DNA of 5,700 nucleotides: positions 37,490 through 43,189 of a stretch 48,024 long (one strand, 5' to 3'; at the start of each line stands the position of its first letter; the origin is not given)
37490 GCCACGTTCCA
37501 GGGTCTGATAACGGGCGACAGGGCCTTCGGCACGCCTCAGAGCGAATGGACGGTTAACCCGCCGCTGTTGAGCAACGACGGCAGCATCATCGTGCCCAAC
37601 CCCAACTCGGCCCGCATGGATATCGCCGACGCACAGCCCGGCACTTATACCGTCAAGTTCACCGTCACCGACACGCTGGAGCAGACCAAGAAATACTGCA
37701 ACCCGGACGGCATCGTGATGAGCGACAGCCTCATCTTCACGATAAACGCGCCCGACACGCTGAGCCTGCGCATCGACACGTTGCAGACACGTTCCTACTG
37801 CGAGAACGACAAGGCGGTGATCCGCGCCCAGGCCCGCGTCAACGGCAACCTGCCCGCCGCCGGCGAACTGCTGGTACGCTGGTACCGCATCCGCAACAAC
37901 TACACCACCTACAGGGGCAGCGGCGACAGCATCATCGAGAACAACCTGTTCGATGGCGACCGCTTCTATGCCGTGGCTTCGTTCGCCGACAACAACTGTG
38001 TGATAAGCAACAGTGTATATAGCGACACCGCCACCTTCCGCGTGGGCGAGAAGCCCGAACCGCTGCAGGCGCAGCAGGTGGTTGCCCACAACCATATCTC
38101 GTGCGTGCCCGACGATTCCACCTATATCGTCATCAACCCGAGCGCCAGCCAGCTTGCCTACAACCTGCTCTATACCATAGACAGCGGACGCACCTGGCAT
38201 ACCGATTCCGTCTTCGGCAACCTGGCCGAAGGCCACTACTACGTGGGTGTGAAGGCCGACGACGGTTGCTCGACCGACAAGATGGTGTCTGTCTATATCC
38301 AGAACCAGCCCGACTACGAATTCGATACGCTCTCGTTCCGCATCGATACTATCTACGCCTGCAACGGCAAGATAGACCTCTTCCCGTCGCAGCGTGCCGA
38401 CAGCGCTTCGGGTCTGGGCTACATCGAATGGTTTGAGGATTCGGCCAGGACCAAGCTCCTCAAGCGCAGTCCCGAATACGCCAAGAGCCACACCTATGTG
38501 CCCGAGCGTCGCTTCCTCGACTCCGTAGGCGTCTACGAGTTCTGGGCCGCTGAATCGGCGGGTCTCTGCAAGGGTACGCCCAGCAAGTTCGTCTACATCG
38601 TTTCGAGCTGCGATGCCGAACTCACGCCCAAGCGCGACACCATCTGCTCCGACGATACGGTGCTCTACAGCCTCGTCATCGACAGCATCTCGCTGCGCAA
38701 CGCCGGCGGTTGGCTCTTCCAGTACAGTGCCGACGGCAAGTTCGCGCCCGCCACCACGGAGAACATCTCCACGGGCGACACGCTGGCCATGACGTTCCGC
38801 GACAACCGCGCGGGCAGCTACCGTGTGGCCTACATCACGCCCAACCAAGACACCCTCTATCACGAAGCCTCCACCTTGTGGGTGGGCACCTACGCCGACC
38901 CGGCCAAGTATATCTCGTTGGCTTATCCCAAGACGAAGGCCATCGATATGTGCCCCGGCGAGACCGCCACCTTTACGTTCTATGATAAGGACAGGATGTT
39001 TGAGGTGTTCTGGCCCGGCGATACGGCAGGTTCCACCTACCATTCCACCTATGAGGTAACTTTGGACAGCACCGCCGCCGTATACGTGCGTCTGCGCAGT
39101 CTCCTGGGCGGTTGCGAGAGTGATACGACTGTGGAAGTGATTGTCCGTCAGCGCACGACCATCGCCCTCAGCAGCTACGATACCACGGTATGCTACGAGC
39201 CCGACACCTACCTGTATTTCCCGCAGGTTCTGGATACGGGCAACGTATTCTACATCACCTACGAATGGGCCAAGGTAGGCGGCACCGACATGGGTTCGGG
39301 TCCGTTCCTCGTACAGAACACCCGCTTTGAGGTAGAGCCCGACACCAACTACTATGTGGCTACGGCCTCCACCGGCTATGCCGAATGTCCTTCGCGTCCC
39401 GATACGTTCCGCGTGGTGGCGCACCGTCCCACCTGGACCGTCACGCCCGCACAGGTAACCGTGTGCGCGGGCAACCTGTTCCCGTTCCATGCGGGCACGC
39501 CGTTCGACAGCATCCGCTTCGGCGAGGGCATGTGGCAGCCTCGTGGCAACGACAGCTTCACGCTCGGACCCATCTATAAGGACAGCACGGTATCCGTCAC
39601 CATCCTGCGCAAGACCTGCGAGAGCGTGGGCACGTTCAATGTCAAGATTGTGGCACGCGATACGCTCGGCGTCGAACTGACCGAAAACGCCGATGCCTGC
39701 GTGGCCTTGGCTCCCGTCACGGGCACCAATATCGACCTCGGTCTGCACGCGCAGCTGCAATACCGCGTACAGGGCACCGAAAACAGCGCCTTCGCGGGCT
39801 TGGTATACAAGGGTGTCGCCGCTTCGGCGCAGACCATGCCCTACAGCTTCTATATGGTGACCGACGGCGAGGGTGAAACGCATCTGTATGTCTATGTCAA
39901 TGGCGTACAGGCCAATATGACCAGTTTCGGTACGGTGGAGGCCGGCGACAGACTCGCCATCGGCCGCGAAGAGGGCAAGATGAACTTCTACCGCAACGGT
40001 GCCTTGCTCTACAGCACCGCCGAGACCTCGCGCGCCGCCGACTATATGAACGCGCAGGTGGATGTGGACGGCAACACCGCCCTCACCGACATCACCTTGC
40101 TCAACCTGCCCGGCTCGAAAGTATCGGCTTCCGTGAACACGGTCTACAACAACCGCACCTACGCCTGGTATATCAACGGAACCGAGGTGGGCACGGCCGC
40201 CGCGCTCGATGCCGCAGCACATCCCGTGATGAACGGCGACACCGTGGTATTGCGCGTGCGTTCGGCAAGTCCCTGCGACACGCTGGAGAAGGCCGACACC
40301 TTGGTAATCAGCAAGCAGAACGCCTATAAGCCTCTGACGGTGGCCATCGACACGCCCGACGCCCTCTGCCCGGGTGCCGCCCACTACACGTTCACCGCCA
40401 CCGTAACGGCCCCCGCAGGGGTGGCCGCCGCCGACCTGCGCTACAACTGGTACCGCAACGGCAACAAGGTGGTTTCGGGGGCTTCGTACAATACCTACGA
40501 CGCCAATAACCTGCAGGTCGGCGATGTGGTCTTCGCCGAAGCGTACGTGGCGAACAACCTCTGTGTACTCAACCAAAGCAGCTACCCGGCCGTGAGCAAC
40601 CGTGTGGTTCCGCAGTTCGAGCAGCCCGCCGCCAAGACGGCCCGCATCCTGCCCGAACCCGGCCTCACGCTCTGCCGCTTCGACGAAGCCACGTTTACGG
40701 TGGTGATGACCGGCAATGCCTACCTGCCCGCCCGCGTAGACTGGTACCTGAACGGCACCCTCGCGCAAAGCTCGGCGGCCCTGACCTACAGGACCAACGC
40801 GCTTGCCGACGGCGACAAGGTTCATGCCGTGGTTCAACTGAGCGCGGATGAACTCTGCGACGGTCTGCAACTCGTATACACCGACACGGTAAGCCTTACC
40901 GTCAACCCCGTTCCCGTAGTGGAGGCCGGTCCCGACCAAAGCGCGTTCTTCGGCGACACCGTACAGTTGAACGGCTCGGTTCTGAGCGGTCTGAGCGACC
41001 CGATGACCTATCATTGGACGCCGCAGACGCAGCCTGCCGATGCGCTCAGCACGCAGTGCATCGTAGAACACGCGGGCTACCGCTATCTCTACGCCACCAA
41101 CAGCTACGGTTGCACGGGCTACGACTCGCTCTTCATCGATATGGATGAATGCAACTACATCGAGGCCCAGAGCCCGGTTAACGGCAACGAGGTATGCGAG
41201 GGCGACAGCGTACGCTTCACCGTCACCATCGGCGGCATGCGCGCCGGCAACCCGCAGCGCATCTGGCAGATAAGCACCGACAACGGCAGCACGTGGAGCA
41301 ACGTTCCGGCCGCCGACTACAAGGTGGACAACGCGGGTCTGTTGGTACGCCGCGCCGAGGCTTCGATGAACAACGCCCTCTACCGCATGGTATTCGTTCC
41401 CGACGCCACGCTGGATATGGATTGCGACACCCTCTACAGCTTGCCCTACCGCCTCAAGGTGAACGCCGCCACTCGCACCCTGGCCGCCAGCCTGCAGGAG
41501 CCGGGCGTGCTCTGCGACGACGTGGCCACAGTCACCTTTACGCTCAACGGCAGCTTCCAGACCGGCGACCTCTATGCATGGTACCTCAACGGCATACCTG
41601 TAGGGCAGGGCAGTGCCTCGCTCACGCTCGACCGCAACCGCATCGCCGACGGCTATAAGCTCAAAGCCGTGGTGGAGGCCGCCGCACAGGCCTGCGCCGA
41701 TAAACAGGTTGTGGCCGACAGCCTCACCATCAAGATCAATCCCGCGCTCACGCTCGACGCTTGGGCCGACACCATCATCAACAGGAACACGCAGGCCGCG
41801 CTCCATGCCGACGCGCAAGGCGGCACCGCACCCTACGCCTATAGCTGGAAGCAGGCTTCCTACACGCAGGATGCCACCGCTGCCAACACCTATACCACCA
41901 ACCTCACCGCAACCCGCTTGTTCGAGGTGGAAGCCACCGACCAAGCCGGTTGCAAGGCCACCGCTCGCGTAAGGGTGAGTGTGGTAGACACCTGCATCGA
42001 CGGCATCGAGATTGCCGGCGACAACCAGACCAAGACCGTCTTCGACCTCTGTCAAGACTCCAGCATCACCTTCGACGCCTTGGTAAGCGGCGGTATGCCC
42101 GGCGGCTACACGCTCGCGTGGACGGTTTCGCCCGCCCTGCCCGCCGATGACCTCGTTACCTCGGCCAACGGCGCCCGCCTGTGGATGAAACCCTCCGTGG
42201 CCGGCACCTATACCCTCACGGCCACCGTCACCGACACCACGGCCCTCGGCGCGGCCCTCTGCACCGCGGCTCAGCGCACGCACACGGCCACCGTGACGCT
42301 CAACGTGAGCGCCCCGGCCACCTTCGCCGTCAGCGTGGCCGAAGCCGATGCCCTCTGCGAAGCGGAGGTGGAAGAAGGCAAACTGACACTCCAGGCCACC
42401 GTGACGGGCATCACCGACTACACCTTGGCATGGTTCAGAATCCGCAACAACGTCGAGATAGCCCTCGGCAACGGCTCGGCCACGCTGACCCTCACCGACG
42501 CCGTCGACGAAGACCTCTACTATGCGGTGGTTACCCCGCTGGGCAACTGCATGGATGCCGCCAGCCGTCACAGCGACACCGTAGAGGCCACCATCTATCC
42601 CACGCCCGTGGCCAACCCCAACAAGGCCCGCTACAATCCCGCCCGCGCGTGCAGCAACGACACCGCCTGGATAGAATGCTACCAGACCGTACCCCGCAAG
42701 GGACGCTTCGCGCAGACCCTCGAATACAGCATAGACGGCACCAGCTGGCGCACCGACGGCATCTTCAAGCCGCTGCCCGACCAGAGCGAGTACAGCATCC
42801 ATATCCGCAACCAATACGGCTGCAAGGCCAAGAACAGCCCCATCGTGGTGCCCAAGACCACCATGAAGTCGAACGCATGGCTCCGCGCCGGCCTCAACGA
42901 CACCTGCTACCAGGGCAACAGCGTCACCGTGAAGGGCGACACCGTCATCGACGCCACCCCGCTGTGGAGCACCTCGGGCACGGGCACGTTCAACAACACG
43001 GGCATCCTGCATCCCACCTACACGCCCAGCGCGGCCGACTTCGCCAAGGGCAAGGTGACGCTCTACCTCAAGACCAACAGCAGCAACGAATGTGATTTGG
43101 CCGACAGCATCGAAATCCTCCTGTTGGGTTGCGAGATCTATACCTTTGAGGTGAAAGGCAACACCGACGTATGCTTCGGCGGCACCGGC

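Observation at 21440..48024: Giant + strand gene (at least 8,861 codons) missing from the ORF track; the two huge minus-strand ORFs are its shadows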

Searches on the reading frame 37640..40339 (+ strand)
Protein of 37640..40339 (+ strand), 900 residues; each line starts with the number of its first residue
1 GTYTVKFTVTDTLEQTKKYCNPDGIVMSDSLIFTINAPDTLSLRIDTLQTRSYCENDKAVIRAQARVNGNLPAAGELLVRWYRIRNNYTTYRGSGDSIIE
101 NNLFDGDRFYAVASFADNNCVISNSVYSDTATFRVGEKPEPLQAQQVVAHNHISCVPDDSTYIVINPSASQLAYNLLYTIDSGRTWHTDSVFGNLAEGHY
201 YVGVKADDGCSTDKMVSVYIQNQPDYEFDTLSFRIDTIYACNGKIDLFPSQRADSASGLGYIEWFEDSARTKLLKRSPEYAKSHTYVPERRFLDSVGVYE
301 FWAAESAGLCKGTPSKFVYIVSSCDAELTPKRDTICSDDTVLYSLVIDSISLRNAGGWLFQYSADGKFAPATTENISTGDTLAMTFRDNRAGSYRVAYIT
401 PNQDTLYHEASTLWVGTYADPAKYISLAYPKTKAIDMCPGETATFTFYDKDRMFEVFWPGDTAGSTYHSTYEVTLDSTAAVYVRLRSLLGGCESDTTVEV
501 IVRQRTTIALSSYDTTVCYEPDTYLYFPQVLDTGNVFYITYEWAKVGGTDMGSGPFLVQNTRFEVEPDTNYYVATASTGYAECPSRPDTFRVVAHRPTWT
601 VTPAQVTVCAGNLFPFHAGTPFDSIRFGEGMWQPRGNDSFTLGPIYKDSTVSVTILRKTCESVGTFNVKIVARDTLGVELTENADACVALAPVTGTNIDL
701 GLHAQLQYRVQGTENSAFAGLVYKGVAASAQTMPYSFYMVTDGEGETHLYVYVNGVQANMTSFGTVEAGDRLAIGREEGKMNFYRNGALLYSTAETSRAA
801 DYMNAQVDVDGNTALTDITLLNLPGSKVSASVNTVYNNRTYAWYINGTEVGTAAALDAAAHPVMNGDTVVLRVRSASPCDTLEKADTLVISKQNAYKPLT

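Call 21: search_protein_families(library=pfam, proteins=[window:37640-40339:+], max_evalue=0.1)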
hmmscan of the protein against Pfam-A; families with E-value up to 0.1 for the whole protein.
window:37640-40339:+ (900 aa): 4 families
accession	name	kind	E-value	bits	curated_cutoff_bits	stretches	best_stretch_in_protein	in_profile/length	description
PF19081.6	Ig_7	-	8.9e-07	29.6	27.3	0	433-502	8-80/84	Ig-like domain CHU_C associated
PF13385.13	Laminin_G_3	-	0.015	15.9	27.6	0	695-780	43-127/151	Concanavalin A-like lectin/glucanases superfamily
PF16820.11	PKD_3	-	0.042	14.1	26.3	0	837-856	31-50/68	PKD-like domain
PF24796.1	WDR55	-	0.083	12.3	200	0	750-816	172-238/296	WDR55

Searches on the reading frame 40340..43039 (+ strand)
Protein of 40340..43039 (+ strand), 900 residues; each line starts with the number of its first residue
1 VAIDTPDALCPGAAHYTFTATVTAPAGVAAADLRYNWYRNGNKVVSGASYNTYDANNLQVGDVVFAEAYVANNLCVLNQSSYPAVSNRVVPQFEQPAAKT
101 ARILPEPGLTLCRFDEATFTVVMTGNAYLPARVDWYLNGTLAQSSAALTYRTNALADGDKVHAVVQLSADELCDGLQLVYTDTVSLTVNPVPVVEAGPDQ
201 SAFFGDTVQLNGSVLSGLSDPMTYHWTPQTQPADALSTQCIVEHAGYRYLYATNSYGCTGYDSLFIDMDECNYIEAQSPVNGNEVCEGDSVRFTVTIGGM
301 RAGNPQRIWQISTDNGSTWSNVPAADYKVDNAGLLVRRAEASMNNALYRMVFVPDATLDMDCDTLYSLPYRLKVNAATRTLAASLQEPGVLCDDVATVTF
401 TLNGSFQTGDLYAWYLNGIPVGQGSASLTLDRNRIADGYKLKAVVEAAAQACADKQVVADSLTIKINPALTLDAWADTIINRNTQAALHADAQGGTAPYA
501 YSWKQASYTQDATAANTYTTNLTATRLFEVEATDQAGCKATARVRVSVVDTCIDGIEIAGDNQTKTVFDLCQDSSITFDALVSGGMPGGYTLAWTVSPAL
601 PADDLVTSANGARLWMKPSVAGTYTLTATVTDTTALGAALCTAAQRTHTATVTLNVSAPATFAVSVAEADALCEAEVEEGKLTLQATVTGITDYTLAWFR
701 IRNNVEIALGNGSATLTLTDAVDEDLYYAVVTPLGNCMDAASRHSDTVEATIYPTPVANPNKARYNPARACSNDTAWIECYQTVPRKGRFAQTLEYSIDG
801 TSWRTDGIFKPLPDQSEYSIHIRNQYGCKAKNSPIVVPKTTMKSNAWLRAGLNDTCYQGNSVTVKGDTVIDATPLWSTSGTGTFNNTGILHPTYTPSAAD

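Call 21: search_protein_families(library=pfam, proteins=[window:40340-43039:+], max_evalue=0.1)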
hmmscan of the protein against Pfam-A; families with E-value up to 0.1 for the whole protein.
window:40340-43039:+ (900 aa): 5 families
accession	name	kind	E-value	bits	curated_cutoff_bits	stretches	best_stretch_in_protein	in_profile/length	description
PF13927.12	Ig_3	-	9.4e-09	36.1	30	0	192-235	2-44/78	Immunoglobulin domain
PF19081.6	Ig_7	-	1e-05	26.2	27.3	1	478-548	10-80/84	Ig-like domain CHU_C associated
PF22352.2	K319L-like_PKD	-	4.8e-05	23.7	27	1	483-548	11-84/84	K319L-like, PKD domain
PF13573.12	SprB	-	0.038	14.1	28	1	491-505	20-34/37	SprB repeat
PF18911.6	PKD_4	-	0.041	14.4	27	0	190-227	2-40/85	PKD domain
